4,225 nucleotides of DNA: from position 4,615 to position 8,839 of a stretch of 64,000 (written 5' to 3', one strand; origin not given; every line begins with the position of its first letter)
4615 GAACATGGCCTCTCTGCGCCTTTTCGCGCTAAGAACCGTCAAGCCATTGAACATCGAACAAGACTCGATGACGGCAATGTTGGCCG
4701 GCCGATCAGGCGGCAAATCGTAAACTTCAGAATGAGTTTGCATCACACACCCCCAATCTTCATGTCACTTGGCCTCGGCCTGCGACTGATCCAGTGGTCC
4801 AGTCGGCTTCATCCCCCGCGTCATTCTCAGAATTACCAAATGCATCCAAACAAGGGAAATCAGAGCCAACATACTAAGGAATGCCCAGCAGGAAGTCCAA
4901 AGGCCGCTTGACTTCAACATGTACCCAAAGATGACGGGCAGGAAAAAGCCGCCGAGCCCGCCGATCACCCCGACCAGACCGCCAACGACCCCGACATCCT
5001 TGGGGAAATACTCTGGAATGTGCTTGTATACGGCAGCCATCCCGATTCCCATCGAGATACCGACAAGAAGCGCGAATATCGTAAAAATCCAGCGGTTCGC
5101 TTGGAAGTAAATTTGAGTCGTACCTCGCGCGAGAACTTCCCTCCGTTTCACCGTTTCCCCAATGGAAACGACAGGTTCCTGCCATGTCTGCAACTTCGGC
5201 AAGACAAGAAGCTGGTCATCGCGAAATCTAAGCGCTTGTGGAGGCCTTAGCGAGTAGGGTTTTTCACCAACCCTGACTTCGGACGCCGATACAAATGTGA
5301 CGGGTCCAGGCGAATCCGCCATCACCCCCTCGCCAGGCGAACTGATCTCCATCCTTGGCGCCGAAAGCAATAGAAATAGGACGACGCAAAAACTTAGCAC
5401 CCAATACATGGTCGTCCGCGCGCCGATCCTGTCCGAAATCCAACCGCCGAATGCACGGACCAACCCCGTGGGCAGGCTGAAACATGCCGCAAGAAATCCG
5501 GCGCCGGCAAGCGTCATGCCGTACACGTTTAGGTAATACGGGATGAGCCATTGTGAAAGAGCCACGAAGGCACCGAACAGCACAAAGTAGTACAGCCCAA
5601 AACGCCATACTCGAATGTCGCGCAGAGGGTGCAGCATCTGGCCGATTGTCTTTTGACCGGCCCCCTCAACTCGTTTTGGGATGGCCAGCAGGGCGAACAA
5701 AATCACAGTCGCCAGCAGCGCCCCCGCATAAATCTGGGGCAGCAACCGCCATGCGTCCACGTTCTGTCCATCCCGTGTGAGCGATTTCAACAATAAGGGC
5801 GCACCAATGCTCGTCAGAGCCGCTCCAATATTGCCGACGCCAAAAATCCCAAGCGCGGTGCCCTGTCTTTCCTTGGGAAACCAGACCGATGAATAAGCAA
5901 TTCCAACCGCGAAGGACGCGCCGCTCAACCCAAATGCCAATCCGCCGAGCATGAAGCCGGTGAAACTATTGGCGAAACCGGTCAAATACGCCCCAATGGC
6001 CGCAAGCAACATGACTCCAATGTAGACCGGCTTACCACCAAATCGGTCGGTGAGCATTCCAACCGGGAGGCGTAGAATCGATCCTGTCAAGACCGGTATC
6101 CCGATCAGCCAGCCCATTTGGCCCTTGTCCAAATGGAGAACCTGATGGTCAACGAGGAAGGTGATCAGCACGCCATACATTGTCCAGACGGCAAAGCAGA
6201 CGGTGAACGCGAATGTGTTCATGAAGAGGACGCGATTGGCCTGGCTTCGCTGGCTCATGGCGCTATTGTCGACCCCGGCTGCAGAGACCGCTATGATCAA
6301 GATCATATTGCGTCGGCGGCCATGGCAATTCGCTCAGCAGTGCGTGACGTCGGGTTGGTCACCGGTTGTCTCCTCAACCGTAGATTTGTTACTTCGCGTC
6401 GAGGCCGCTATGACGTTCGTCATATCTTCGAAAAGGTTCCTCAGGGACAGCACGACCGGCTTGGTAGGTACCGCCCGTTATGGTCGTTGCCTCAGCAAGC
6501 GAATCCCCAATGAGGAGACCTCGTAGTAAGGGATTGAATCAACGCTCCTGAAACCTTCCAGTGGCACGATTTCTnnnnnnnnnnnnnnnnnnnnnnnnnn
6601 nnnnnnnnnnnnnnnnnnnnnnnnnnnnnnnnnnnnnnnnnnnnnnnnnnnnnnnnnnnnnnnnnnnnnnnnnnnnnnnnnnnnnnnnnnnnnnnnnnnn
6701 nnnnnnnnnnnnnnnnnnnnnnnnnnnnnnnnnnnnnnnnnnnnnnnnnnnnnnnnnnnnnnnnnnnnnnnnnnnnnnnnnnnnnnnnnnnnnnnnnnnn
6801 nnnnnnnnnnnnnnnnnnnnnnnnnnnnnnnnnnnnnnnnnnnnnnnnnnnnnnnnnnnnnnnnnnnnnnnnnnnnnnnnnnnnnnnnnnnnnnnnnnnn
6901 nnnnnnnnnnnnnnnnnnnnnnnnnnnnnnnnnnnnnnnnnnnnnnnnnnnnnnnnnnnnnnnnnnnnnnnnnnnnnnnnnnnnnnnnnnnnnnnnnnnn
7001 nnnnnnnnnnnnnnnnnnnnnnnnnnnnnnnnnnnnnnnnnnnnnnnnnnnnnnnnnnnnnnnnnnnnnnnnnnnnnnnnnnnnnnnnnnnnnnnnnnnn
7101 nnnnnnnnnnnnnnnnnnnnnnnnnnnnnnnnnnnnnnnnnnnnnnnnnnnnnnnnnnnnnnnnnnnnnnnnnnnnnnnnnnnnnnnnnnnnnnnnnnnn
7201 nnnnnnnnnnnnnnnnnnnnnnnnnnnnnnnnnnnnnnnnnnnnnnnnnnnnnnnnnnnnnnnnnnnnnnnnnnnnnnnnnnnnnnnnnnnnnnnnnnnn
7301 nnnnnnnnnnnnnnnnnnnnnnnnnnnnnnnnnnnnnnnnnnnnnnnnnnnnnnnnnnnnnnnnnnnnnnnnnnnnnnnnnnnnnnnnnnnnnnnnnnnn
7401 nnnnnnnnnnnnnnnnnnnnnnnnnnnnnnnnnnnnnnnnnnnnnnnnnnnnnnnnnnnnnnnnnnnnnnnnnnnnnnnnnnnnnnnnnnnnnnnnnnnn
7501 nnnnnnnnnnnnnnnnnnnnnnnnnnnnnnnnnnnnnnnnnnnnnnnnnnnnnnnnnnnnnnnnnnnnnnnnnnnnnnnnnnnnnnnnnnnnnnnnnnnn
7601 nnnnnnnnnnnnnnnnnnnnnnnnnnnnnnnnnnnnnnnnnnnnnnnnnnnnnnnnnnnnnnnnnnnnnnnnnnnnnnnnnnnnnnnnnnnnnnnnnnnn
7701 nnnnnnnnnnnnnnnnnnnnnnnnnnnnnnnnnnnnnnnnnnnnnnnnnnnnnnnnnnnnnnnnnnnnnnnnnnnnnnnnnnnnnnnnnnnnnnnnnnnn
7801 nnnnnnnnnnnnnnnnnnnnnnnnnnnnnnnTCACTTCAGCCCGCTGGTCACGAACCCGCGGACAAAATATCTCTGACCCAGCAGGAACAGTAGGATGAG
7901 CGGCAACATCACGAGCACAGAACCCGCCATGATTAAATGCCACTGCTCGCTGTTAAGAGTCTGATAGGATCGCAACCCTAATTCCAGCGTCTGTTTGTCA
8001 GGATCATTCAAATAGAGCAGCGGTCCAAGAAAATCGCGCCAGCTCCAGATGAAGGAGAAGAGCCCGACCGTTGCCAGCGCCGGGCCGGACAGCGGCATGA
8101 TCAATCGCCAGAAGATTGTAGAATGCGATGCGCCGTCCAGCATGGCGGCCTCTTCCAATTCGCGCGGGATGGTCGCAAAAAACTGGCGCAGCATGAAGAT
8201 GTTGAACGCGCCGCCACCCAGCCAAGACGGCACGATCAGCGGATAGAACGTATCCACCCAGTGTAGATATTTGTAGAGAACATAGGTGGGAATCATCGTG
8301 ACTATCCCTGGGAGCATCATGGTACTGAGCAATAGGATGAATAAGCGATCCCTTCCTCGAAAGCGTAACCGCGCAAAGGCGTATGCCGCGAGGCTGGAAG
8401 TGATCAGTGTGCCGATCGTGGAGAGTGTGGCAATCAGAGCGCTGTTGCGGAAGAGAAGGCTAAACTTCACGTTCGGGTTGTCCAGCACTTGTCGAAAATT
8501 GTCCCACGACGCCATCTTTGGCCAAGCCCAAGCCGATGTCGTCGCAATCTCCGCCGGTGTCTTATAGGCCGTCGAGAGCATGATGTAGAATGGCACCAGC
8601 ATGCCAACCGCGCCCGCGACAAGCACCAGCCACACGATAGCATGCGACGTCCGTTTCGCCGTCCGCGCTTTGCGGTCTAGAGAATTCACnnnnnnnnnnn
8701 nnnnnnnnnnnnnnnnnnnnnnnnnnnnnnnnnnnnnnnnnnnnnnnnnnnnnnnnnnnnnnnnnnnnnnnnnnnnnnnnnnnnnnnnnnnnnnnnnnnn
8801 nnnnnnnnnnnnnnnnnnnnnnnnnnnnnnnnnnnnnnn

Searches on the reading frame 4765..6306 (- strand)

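Call 19: search_protein_families(library=pfam, proteins=[window:4765-6306:-], max_evalue=0.01)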
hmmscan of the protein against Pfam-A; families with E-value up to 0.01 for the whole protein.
window:4765-6306:- (513 aa): 4 families
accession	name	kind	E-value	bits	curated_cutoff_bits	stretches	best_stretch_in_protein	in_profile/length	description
PF07690.21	MFS_1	-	8.7e-44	150.3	33.4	2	32-315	3-286/347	Major Facilitator Superfamily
PF01306.25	LacY_symp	-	6.5e-06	25.6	24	1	228-311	4-87/413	LacY proton/sugar symporter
PF13347.12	MFS_2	-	7.9e-05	21.8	27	1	157-314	142-306/427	MFS/sugar transport protein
PF00083.30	Sugar_tr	-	0.0018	17.6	22.3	1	29-209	11-191/452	Sugar (and other) transporter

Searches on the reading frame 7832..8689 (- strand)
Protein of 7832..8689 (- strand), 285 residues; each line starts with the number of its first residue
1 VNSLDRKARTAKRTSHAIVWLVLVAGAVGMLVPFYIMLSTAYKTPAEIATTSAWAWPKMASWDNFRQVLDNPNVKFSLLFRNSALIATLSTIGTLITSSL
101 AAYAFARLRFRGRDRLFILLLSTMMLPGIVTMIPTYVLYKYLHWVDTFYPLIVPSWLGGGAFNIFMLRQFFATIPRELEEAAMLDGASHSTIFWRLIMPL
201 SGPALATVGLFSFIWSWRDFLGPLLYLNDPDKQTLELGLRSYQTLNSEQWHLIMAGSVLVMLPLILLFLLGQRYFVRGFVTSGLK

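Call 19: search_protein_families(library=pfam, proteins=[window:7832-8689:-], max_evalue=0.01)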
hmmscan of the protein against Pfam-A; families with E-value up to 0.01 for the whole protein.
window:7832-8689:- (285 aa): 2 families
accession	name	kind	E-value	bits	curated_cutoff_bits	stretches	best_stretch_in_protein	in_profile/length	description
PF00528.27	BPD_transp_1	-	2.2e-20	73.6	26.4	1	100-278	7-181/184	Binding-protein-dependent transport system inner membrane component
PF02592.20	Vut_1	-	0.0031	18.3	27.2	1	13-164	24-143/152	Putative vitamin uptake transporter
